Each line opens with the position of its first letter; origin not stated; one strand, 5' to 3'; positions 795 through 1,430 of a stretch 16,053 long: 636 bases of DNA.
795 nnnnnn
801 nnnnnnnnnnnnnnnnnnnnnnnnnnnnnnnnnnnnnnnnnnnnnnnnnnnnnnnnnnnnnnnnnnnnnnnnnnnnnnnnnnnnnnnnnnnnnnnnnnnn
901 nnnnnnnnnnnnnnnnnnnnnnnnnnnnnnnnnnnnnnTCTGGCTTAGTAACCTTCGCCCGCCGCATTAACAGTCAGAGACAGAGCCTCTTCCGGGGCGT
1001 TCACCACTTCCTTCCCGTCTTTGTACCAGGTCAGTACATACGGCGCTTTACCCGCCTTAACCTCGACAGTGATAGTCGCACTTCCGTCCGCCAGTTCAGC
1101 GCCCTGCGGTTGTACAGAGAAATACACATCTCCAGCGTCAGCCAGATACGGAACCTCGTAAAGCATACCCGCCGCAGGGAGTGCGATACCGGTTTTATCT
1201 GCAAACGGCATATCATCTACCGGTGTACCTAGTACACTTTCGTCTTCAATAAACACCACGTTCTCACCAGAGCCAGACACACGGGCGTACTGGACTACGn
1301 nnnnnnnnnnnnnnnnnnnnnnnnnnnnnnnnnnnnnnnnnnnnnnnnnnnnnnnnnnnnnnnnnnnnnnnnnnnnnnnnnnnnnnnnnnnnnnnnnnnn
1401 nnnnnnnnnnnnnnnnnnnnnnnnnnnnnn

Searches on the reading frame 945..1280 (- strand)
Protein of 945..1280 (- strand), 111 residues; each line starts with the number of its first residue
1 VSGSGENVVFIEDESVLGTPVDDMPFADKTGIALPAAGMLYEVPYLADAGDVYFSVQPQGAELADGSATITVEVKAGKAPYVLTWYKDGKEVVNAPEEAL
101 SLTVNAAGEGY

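Call 11: search_protein_families(library=pfam, proteins=[window:945-1280:-], max_evalue=0.01)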
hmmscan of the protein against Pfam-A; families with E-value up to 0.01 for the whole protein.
window:945-1280:- (111 aa): 2 families
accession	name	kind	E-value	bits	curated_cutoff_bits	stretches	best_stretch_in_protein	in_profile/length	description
PF13927.12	Ig_3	-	0.002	19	30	1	55-96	5-46/78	Immunoglobulin domain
PF08940.17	DUF1918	-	0.0092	16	24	0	59-96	14-52/58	Domain of unknown function (DUF1918)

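Call 70: search_protein_families(library=phrogs, proteins=[window:945-1280:-], max_evalue=0.001)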
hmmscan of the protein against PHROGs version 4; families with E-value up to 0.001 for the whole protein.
window:945-1280:- (111 aa): 2 families
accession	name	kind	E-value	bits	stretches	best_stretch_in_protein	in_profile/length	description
phrog_3945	-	head and packaging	3.1e-57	193.8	1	2-109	21-128/152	Hoc-like head decoration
phrog_4069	-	head and packaging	1.1e-05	26.5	1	57-106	38-88/116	Hoc-like head decoration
